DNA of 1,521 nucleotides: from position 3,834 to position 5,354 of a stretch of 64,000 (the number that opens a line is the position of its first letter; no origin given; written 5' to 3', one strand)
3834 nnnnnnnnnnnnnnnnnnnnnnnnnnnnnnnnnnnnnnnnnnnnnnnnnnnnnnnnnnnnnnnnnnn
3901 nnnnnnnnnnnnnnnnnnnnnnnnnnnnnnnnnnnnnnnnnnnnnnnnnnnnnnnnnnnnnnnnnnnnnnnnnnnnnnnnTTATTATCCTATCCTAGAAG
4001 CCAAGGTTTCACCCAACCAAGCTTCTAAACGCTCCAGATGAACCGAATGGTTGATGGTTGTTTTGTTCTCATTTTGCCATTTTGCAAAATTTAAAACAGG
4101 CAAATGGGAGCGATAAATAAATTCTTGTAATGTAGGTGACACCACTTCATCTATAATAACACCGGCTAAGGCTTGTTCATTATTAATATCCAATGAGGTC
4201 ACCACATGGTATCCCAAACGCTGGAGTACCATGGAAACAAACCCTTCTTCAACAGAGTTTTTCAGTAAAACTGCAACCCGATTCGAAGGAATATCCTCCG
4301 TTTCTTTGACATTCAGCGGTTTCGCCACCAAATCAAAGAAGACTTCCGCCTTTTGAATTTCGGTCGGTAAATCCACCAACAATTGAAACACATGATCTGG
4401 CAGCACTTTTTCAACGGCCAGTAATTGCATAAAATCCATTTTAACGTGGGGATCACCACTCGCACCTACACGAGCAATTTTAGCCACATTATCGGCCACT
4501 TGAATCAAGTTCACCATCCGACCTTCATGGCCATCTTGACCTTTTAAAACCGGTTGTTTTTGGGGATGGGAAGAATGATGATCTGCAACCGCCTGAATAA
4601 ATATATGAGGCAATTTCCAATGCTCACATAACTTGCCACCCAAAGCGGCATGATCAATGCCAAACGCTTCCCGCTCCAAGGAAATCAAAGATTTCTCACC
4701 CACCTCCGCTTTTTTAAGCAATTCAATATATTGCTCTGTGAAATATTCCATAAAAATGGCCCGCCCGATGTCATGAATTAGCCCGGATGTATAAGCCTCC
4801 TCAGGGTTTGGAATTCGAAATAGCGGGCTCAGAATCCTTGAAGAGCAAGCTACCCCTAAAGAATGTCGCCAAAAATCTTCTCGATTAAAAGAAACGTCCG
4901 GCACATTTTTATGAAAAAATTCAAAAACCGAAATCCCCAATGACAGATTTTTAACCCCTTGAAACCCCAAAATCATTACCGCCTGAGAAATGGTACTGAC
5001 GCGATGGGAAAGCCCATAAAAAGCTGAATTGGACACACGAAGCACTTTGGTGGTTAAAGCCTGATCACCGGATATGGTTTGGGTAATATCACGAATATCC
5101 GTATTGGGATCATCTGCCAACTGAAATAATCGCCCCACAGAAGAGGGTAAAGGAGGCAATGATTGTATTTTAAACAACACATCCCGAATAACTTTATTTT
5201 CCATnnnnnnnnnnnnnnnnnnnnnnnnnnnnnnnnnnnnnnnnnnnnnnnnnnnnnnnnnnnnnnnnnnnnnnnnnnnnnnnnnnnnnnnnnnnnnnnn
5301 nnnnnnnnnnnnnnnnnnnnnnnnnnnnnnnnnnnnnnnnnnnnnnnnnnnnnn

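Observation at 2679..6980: Four-gene signalling operon (histidine kinase, REC-PAS, HDOD, REC-HD-GYP) 7.7 kb from the flagellin array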

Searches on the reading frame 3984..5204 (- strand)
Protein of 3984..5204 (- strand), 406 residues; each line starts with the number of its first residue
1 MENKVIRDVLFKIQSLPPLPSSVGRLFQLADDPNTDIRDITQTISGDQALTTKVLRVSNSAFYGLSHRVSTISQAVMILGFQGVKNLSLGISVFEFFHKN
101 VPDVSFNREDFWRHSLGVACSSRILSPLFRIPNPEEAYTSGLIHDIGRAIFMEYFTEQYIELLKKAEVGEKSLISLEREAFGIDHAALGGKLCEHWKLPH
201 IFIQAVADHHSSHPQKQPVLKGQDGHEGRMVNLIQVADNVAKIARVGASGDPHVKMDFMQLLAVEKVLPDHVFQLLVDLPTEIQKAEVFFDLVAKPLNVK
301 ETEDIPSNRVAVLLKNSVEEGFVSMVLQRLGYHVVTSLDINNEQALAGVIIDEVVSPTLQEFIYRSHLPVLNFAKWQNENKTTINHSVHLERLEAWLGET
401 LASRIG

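Call 5: search_protein_families(library=pfam, proteins=[window:3984-5204:-], max_evalue=0.01)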
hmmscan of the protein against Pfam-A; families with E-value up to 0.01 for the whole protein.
window:3984-5204:- (406 aa): 2 families
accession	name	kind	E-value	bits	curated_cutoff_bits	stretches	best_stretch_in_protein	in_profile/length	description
PF08668.18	HDOD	-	2e-59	200.8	22.9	1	16-211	1-195/196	HDOD domain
PF01966.28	HD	-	1.9e-09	38.2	22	1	112-223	2-96/116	HD domain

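Call 6: search_protein_families(library=ncbifam, proteins=[window:3984-5204:-], max_evalue=0.01)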
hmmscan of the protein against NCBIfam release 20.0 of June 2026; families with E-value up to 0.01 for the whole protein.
window:3984-5204:- (406 aa): 2 families
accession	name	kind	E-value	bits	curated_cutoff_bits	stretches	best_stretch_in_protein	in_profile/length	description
TIGR00277.1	HDIG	domain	1.3e-08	34.6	27.6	1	111-211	5-83/84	HDIG domain-containing metalloprotein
TIGR03319.1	RNase_Y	equivalog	0.0036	15.9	454.35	0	112-153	331-371/514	ribonuclease Y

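Call 19: find_related_loci(query=window:3984-5204:-, collection=genome_contigs, flank=10000)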
Query window:3984-5204:- (406 aa) in genome_contigs; peptide patterns used: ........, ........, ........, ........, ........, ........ (x = any residue, [..] = any of these).
58 stretches matched a pattern, but none encodes a relative of the query by tblastn (E <= 1e-3).

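Call 21: find_homologous_proteins(query=window:3984-5204:-, max_evalue=1e-10)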
Query window:3984-5204:- (406 aa): 385 proteins with E <= 1e-10 among 8000 candidates; the best 120 are listed.
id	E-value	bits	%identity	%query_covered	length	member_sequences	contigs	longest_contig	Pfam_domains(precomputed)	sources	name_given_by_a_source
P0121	4.5e-268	906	100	100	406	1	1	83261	PF08668.19,PF01966.29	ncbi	-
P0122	1.7e-93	332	40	99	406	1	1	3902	PF08668.19,PF01966.29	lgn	-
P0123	3.5e-90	321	40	99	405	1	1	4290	PF08668.19,PF01966.29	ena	-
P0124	8.2e-90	320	40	98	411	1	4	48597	PF08668.19,PF01966.29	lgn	-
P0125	1.5e-84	302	39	99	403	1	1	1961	PF08668.19,PF01966.29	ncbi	-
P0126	5.0e-83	297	36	98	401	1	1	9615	PF08668.19,PF01966.29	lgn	-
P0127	2.4e-81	292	40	100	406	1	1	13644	PF08668.19,PF01966.29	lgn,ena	-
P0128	1.7e-77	279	37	100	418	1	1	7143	PF08668.19,PF01966.29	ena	-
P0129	1.2e-76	276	37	99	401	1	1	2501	PF08668.19,PF01966.29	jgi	jgi:putative nucleotidyltransferase with HDIG domain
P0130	6.7e-75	271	38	96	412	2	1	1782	PF08668.19,PF01966.29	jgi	-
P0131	3.3e-74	268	36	100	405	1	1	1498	PF08668.19,PF01966.29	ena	-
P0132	3.7e-72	261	37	99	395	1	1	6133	PF08668.19,PF01966.29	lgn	-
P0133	6.8e-70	254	38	99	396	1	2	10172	PF08668.19,PF01966.29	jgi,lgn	jgi:putative nucleotidyltransferase with HDIG domain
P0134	7.4e-69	251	34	97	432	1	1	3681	PF08668.19,PF01966.29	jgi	jgi:putative nucleotidyltransferase with HDIG domain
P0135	3.0e-66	242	40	71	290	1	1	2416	PF08668.19,PF01966.29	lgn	-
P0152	2.6e-57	213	32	99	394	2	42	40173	PF08668.19,PF01966.29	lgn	-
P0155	3.5e-53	199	31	99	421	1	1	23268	PF08668.19,PF01966.29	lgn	-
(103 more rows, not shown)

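Call 24: find_related_loci(query=A1, collection=genome_contigs, flank=10000)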
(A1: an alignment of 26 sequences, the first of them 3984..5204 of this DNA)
Query A1 (406 aa) in genome_contigs; peptide patterns used: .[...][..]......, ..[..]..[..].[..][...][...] (x = any residue, [..] = any of these).
600 stretches matched a pattern (row limit reached: there are more); 489 encode a relative of the query (tblastn E <= 1e-3); the best 80 are kept; 80 distinct loci.
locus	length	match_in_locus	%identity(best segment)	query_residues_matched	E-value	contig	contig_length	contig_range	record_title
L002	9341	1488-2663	36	9-401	1e-72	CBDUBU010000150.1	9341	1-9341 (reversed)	MAG TPA_asm: uncultured Rhodothermaceae bacterium isolate ERR2431955_concoct_63 genome assembly, contig: ERZ23878311.526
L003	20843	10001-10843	36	2-292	1e-55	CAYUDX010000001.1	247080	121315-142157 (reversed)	MAG TPA_asm: uncultured Spirochaetia bacterium isolate binchicken_co3_547 genome assembly, contig: NODE_48_length_247080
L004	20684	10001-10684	39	7-241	5e-51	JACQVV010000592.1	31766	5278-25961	MAG: Planctomycetota bacterium isolate NC_groundwater_1472_Ag_S-0.65um_69_29 S_p65_S5_coassembly_k141_4942137, whole gen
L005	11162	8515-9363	33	6-293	7e-50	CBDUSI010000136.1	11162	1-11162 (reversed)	MAG TPA_asm: uncultured bacterium isolate SRR21487742_binner123_Refined_23 genome assembly, contig: ERZ26661670.2988, wh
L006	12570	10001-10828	33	9-293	2e-49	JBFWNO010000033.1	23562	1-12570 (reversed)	MAG: Planctomycetota bacterium isolate CA_2019_TPBF_114 NODE_10526_length_23562_cov_3.793301_TPBF, whole genome shotgun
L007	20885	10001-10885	35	10-309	2e-49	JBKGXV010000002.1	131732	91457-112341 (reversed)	MAG: Chitinispirillaceae bacterium isolate C1M08_1 NODE_9_length_131732_cov_18.500885, whole genome shotgun sequence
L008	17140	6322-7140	30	1-279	2e-48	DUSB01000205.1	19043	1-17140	MAG TPA_asm: Syntrophomonadaceae bacterium isolate AS26fmACSIPLY_39 52115_AS26, whole genome shotgun sequence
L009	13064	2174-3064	32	8-312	5e-48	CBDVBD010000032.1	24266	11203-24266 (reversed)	MAG TPA_asm: uncultured bacterium isolate SRR22302350_binner123_Refined_58 genome assembly, contig: ERZ25073595.509, who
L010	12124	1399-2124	33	1-251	1e-45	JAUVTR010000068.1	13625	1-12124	MAG: Desulfobacterales bacterium isolate CSMAG_771 CSMAG_771_k141_1758699_length_13625_cov_11.0000, whole genome shotgun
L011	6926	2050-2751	35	9-251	1e-45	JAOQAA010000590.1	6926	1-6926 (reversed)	MAG: Capsulimonas sp. isolate RYN_270 scaffold_3863589, whole genome shotgun sequence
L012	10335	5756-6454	35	9-251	2e-45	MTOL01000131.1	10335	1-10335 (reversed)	MAG: Deferribacteres bacterium JdFR-76 JGI24019J35510_1001287, whole genome shotgun sequence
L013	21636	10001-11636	32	4-293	2e-45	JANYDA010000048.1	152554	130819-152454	MAG: Fibrobacteria bacterium isolate 336R_metabinner_36 336R_k141_462927, whole genome shotgun sequence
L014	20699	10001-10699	35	7-248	2e-44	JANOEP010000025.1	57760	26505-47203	MAG: bacterium isolate SOY_65_metabat_222 SOY_65_k141_2094578, whole genome shotgun sequence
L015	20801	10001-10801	36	8-288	1e-44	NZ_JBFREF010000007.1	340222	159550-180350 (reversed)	Pseudoduganella sp. RAF19 SCAFFOLD_6, whole genome shotgun sequence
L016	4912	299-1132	28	4-290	2e-44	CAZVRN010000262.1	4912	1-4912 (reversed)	MAG TPA_asm: uncultured Thermodesulfobacteriota bacterium isolate binchicken_co19_575 genome assembly, contig: NODE_3068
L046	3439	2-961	31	72-399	1e-41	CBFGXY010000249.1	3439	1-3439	MAG TPA_asm: uncultured bacterium isolate SRR32277359_binner123_Refined_36 genome assembly, contig: ERZ27321082.8960, wh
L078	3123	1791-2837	27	6-357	2e-39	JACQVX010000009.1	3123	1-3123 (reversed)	MAG: Planctomycetota bacterium isolate NC_groundwater_1474_Ag_S-0.65um_73_34 S_p65_S5_coassembly_k141_231246, whole geno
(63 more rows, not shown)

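Call 31: predict_structure(alignment_id=A1)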
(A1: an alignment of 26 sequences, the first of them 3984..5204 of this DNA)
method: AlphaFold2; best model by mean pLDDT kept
length: 406 residues; sequences in the alignment: 26
mean_pLDDT: 85.7   pTM: 0.88
mean pLDDT of the five models: 85.7, 84.6, 84.5, 82.1, 82.0
residues with pLDDT >= 90: 232; 70-90: 118; 50-70: 38; < 50: 18
segments of 3 or more residues with pLDDT < 50: 218-223, 298-305
pLDDT, mean of each block of 10 residues (from residue 1): 83 91 94 95 94 85 68 91 92 74 67 94 96 94 95 90 91 93 96 95 94 56 72 96 91 90 90 91 83 61 58 91 92 83 79 85 88 92 79 92 63
secondary structure, 60 per line:
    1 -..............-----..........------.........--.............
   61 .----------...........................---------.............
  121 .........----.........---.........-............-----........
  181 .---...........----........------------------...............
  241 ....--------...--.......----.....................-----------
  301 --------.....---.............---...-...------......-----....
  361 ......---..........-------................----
elements in order: H2-15 H21-30 H37-45 H48-61 H72-98 H108-129 H134-142 H146-154 H156-167 H173-181 H185-195 H200-207 H226-244 E253-255 H258-264 H269-289 E309-313 H317-329 E333-335 E346-351 H357-366 E370-372 H373-379 E387-389 H390-402

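Call 37: fold_search(model_id=the predicted structure, library=pdb)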
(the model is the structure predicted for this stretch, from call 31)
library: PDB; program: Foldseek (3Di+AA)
matches with E <= 10: 295; with E <= 0.001: 12
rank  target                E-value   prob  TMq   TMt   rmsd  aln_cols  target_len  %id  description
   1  3hc1                  5.1e-10  1.00  0.57  0.75   4.3       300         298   22  Crystal structure of HDOD domain protein with unknown function (NP_953345.1) from GEOBACTER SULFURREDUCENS at 1.90 A res (released 2009-06-02)
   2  3m1t                  1.0e-09  1.00  0.48  0.70   9.1       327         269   20  Crystal structure of Putative phosphohydrolase (YP_929327.1) from Shewanella amazonensis SB2B at 1.62 A resolution (released 2010-03-31)
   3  3p3q_A                3.3e-08  1.00  0.33  0.52  12.0       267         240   24  Crystal Structure of MmoQ Response regulator from Methylococcus capsulatus str. Bath at the resolution 2.4A, Northeast (released 2010-11-10)
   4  9qzk_A                3.7e-08  1.00  0.55  0.49   4.6       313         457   19  SadB of Pseudomonas aeruginosa (released 2025-05-28)
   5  3p3q_B                7.3e-08  1.00  0.32  0.49  12.0       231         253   27  Crystal Structure of MmoQ Response regulator from Methylococcus capsulatus str. Bath at the resolution 2.4A, Northeast (released 2010-11-10)
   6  3mem                  2.4e-07  1.00  0.55  0.50   4.6       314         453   20  Crystal structure of a Putative signal transduction protein (Maqu_0641) from MARINOBACTER AQUAEOLEI VT8 at 2.25 A resolu (released 2010-05-19)
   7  3ljx                  5.2e-07  1.00  0.30  0.46  11.6       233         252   26  Crystal Structure of MmoQ Response regulator (fragment 20-298) from Methylococcus capsulatus str. Bath, Northeast Struct (released 2010-02-16)
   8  3i7a                  3.4e-06  1.00  0.50  0.68   5.4       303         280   20  Crystal structure of Putative metal-dependent phosphohydrolase (YP_926882.1) from Shewanella amazonensis SB2B at 2.06 A  (released 2009-07-21)
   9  1vqr_A                1.6e-05  1.00  0.32  0.42  12.5       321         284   17  Crystal structure of a virulence factor (cj0248) from campylobacter jejuni subsp. jejuni at 2.25 A resolution (released 2004-12-28)
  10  1vqr_C                5.3e-05  1.00  0.27  0.36  14.2       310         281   17  Crystal structure of a virulence factor (cj0248) from campylobacter jejuni subsp. jejuni at 2.25 A resolution (released 2004-12-28)
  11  1vqr_D                6.9e-05  1.00  0.32  0.45  11.9       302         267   16  Crystal structure of a virulence factor (cj0248) from campylobacter jejuni subsp. jejuni at 2.25 A resolution (released 2004-12-28)
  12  1vqr_B                1.5e-04  1.00  0.32  0.44  12.1       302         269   16  Crystal structure of a virulence factor (cj0248) from campylobacter jejuni subsp. jejuni at 2.25 A resolution (released 2004-12-28)
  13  4s1b_A                1.6e-02  1.00  0.24  0.43  15.2       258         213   11  Crystal Structure of L. monocytogenes phosphodiesterase PgpH HD domain in complex with Cyclic-di-AMP (released 2015-02-11)
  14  4s1c_D                2.2e-02  1.00  0.24  0.43  14.4       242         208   12  Crystal Structure of L. monocytogenes phosphodiesterase PgpH HD domain (released 2015-02-11)
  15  4s1b_D                4.2e-02  0.99  0.25  0.44  14.2       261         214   11  Crystal Structure of L. monocytogenes phosphodiesterase PgpH HD domain in complex with Cyclic-di-AMP (released 2015-02-11)
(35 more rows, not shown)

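Call 38: find_encoding_contigs(protein=P0124, flank=8000, max_places=1)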
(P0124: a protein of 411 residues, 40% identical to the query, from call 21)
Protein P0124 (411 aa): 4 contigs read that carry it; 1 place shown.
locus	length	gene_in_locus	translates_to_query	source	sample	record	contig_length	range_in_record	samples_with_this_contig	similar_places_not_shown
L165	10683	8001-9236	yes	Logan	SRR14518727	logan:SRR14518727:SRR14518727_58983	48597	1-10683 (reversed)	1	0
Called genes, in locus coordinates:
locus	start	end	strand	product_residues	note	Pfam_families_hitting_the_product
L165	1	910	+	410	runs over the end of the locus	PF00150:Cellulase, PF01229:Glyco_hydro_39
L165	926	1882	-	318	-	PF00535:Glycos_transf_2, PF13641:Glyco_tranf_2_3 (weak), PF00535:Glycos_transf_2 (weak)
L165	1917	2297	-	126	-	PF01050:MannoseP_isomer, PF02311:AraC_binding (weak), PF07883:Cupin_2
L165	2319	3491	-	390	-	PF13439:Glyco_transf_4, PF00534:Glycos_transf_1, PF13692:Glyco_trans_1_4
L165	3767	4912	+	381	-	PF00483:NTP_transferase, PF22640:ManC_GMP_beta-helix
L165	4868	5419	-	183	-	PF01035:DNA_binding_1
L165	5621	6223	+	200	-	PF12728:HTH_17, PF00072:Response_reg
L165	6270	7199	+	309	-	PF00512:HisKA (weak), PF02518:HATPase_c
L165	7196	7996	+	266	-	PF00072:Response_reg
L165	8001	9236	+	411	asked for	PF08668:HDOD, PF01966:HD (weak)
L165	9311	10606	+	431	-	PF00072:Response_reg, PF08668:HDOD, PF13487:HD_5, PF01966:HD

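Call 39: find_encoding_contigs(protein=P0152, flank=8000, max_places=2)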
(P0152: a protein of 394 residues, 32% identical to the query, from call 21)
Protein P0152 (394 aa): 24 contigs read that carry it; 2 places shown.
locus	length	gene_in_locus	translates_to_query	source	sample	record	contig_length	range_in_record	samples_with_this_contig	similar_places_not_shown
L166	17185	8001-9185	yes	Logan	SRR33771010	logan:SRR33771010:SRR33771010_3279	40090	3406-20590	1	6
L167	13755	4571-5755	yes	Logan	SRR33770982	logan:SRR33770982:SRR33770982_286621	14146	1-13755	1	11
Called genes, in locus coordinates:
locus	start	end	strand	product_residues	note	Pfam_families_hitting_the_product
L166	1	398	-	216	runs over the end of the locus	PF02223:Thymidylate_kin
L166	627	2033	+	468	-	-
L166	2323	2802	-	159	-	PF01227:GTP_cyclohydroI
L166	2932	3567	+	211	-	PF01022:HTH_5, PF12840:HTH_20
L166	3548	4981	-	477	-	PF13204:Apiosidase, PF12904:Collagen_bind_2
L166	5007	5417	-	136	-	PF15071:TMEM220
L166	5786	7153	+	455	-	PF00989:PAS, PF08448:PAS_4, PF13188:PAS_8, PF13426:PAS_9, PF08447:PAS_3 (faint), PF00512:HisKA (faint), PF02518:HATPase_c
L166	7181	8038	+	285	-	PF00072:Response_reg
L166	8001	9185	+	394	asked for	PF08668:HDOD, PF01966:HD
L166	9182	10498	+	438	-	PF00072:Response_reg, PF13487:HD_5, PF01966:HD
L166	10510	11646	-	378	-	PF00383:dCMP_cyt_deam_1, PF14437:MafB19-deam, PF01872:RibD_C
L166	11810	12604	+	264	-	PF01553:Acyltransferase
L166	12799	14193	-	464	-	PF14322:SusD-like_3, PF07980:SusD_RagB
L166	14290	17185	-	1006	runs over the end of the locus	PF13620:CarboxypepD_reg, PF13715:CarbopepD_reg_2, PF07715:Plug, PF00593:TonB_dep_Rec_b-barrel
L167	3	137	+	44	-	?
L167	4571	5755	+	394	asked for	PF08668:HDOD, PF01966:HD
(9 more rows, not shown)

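Call 40: find_encoding_contigs(protein=P0155, flank=8000, max_places=1)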
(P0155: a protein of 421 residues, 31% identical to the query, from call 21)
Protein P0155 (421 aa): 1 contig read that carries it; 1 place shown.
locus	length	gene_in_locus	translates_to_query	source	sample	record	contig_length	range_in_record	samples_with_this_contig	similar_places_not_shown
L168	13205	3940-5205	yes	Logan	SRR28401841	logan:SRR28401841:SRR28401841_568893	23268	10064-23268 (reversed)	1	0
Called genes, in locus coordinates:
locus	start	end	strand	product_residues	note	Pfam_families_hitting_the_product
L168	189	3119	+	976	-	PF01565:FAD_binding_4, PF02913:FAD-oxidase_C, PF13183:Fer4_8 (weak), PF13534:Fer4_17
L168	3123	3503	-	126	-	-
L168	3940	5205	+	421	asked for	PF08668:HDOD, PF01966:HD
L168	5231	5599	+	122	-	-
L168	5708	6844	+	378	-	PF00180:Iso_dh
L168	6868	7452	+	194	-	PF01812:5-FTHF_cyc-lig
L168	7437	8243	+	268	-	PF13277:YmdB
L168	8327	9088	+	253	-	PF02569:Pantoate_ligase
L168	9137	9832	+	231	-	PF04311:DUF459 (weak), PF13472:Lipase_GDSL_2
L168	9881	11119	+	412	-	PF00375:SDF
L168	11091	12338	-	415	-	PF01408:GFO_IDH_MocA, PF22725:GFO_IDH_MocA_C3, PF02894:GFO_IDH_MocA_C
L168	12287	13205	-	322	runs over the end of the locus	PF01073:3Beta_HSD, PF01370:Epimerase, PF02719:Polysacc_synt_2, PF04321:RmlD_sub_bind, PF05368:NmrA (weak), PF13460:NAD_binding_10, PF16363:GDP_Man_Dehyd, PF07993:NAD_binding_4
